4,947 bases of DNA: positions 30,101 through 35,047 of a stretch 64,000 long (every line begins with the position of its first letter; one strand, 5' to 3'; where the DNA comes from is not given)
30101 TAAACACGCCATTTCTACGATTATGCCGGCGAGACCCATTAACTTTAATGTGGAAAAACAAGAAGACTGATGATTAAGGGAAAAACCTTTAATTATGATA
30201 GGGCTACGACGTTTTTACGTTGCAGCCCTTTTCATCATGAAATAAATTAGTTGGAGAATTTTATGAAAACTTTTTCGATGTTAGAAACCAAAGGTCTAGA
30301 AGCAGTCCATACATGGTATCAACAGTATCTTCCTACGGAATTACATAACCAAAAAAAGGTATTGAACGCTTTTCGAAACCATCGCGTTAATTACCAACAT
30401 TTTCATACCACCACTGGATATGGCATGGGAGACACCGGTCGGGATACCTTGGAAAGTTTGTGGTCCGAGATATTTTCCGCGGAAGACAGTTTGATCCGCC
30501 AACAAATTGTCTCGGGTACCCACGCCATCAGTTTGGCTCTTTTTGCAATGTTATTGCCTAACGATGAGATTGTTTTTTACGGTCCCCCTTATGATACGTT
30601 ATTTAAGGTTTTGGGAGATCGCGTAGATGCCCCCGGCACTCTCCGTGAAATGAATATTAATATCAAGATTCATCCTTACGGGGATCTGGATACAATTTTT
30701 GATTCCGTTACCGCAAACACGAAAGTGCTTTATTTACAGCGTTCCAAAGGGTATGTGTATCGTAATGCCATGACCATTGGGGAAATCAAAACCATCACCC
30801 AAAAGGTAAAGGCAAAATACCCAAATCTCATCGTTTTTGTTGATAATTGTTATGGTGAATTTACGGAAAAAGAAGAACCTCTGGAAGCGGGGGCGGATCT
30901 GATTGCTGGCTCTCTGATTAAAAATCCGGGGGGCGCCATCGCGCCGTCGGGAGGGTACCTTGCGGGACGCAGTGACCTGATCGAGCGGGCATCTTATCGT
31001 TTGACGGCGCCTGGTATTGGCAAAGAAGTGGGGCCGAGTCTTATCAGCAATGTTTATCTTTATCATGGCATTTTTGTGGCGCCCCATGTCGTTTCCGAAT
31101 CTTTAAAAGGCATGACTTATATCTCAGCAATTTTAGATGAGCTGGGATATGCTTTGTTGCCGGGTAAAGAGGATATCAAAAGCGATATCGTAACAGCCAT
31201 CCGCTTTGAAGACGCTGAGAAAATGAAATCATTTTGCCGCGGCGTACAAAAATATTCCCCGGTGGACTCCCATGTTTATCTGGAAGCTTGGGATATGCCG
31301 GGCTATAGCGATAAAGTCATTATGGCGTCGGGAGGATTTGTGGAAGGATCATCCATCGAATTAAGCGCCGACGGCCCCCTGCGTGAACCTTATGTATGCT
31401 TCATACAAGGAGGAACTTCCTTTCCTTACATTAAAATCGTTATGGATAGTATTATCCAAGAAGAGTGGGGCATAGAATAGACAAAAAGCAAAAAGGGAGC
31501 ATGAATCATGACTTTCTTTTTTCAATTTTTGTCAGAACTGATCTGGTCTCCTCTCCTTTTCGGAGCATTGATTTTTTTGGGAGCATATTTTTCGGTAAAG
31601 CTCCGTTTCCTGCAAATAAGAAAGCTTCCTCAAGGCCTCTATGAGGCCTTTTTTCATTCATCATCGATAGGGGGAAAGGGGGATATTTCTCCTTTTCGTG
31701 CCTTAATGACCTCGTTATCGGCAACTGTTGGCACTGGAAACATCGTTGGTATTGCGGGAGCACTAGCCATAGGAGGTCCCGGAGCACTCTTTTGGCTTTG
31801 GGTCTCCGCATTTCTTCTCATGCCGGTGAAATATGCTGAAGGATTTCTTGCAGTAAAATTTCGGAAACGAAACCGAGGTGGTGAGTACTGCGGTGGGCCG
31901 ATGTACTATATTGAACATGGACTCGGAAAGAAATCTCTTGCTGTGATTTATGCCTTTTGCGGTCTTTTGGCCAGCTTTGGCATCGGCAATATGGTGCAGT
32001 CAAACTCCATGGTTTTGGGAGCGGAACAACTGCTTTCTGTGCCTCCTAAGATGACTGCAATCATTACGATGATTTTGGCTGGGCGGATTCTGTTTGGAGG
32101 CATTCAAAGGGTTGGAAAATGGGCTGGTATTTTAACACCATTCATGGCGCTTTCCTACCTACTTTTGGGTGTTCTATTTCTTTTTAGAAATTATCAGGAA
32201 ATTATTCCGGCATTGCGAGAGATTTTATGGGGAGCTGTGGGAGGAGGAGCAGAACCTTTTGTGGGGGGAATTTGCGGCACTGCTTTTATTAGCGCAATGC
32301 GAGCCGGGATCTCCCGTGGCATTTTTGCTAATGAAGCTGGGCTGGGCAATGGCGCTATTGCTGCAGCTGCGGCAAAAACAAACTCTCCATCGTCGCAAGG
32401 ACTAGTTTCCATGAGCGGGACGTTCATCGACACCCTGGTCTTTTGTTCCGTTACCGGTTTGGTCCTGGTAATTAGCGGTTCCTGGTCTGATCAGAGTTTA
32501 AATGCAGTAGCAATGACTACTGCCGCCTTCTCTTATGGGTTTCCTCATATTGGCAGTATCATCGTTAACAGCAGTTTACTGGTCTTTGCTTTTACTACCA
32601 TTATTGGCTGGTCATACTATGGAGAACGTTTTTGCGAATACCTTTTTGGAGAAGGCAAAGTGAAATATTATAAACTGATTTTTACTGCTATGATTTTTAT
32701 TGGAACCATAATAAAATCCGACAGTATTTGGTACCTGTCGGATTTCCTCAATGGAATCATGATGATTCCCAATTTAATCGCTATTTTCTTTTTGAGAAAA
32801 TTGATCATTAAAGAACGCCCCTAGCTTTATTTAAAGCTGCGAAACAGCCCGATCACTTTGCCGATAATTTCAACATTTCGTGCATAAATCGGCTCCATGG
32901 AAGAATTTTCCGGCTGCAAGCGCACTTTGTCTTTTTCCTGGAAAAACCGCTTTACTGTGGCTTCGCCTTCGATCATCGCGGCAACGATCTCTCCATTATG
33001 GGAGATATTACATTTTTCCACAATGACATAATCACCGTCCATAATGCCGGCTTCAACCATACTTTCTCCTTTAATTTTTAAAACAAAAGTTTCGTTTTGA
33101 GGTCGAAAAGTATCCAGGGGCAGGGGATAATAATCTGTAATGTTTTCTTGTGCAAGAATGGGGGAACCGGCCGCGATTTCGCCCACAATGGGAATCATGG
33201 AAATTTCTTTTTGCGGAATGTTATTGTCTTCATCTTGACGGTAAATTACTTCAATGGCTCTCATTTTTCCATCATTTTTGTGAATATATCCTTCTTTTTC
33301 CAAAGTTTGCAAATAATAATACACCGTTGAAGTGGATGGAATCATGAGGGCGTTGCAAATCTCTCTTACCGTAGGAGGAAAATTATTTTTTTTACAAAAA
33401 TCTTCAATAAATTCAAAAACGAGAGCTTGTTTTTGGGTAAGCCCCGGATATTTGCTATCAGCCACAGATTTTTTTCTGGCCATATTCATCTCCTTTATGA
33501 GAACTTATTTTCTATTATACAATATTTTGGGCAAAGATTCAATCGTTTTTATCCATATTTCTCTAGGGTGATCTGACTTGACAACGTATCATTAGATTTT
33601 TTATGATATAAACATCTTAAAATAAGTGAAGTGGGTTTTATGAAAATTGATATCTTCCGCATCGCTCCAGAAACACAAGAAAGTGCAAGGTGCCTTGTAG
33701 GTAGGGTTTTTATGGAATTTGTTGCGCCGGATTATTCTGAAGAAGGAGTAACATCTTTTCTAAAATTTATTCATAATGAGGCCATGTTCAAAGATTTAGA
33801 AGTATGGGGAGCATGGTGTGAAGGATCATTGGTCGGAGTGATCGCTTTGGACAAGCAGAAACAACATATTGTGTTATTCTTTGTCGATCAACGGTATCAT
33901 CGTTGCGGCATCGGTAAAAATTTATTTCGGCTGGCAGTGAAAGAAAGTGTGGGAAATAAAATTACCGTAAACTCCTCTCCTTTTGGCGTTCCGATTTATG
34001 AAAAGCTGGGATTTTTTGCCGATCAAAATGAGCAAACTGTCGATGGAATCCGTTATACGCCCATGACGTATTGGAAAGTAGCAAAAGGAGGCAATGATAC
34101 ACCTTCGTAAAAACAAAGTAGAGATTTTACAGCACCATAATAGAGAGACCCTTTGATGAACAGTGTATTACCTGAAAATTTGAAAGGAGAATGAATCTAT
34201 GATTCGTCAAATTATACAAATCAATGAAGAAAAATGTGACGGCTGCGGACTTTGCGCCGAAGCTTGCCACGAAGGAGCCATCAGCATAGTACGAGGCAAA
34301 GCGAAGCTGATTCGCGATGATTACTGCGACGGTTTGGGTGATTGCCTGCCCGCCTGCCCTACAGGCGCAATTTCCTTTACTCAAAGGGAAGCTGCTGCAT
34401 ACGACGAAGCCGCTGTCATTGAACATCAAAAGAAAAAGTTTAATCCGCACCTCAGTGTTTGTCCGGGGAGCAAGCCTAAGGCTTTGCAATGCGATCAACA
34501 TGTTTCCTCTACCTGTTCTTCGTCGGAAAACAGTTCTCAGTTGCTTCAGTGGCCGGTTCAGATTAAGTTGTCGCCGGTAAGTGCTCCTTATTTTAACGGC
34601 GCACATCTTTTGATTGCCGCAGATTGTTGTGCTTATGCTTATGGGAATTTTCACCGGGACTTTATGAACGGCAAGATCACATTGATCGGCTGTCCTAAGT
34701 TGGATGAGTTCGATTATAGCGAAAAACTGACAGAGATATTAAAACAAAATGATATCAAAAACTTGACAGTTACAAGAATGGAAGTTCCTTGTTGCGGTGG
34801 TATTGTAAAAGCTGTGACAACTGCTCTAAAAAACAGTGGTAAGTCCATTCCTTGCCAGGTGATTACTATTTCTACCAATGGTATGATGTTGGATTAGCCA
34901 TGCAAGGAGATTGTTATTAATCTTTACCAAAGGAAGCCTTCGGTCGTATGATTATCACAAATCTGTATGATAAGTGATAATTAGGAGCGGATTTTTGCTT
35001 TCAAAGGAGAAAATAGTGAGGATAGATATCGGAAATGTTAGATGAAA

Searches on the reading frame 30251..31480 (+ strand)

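Call 48: search_protein_families(library=pfam, proteins=[window:30251-31480:+], max_evalue=0.00001)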
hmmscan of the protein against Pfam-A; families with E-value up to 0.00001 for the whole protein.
window:30251-31480:+ (409 aa): 2 families
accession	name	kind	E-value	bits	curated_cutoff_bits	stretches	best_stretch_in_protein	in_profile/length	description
PF06838.17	Met_gamma_lyase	-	4.4e-154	513.4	24.2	1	14-404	7-403/405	Methionine gamma-lyase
PF01053.26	Cys_Met_Meta_PP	-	1.3e-07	31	27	1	61-238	51-212/381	Cys/Met metabolism PLP-dependent enzyme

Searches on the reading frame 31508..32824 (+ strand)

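Call 48: search_protein_families(library=pfam, proteins=[window:31508-32824:+], max_evalue=0.00001)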
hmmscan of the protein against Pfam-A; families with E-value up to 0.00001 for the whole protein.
window:31508-32824:+ (438 aa): 1 family
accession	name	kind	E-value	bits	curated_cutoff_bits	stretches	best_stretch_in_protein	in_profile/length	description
PF01235.23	Na_Ala_symp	-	1.1e-119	400.7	24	1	55-435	8-374/392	Sodium:alanine symporter family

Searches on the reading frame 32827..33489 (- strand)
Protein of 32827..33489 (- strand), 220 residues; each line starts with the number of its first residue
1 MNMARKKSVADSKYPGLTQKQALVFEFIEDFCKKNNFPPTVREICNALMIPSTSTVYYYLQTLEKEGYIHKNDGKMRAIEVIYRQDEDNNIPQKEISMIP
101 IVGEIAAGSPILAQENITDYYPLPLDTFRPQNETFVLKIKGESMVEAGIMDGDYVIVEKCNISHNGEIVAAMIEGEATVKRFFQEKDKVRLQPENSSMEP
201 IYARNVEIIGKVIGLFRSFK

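Call 48: search_protein_families(library=pfam, proteins=[window:32827-33489:-], max_evalue=0.00001)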
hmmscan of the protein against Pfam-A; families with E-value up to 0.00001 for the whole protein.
window:32827-33489:- (220 aa): 2 families
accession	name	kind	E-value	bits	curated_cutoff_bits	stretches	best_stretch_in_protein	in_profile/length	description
PF00717.28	Peptidase_S24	-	4.8e-37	126.6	23.3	1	100-213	1-116/116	Peptidase S24-like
PF01726.22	LexA_DNA_bind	-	1.5e-16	60.3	23.7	1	16-78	3-65/65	LexA DNA binding domain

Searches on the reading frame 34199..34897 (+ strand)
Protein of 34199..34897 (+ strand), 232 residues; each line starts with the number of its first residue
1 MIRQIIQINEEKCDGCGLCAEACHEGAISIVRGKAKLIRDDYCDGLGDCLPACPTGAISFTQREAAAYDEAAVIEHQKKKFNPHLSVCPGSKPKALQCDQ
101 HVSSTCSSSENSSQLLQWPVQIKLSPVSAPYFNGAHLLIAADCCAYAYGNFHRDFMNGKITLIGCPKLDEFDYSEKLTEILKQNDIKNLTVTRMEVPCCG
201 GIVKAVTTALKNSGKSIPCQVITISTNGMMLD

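Call 48: search_protein_families(library=pfam, proteins=[window:34199-34897:+], max_evalue=0.00001)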
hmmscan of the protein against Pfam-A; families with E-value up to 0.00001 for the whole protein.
window:34199-34897:+ (232 aa): 6 families
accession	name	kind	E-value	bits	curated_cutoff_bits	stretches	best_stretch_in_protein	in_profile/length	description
PF00037.32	Fer4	-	3.9e-11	42.7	21.1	1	6-28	1-23/24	4Fe-4S binding domain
PF12837.12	Fer4_6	-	4.2e-11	42.7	25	1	5-28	1-24/24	4Fe-4S binding domain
PF12838.12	Fer4_7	-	4.4e-09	37.1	27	1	12-57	1-52/52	4Fe-4S dicluster domain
PF14697.11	Fer4_21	-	2.1e-07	31.4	35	1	7-59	2-58/59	4Fe-4S dicluster domain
PF13237.11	Fer4_10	-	2.3e-07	31.1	25.5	1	6-54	2-53/53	4Fe-4S dicluster domain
PF13187.11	Fer4_9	-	9.6e-07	29.2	27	1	12-58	1-52/52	4Fe-4S dicluster domain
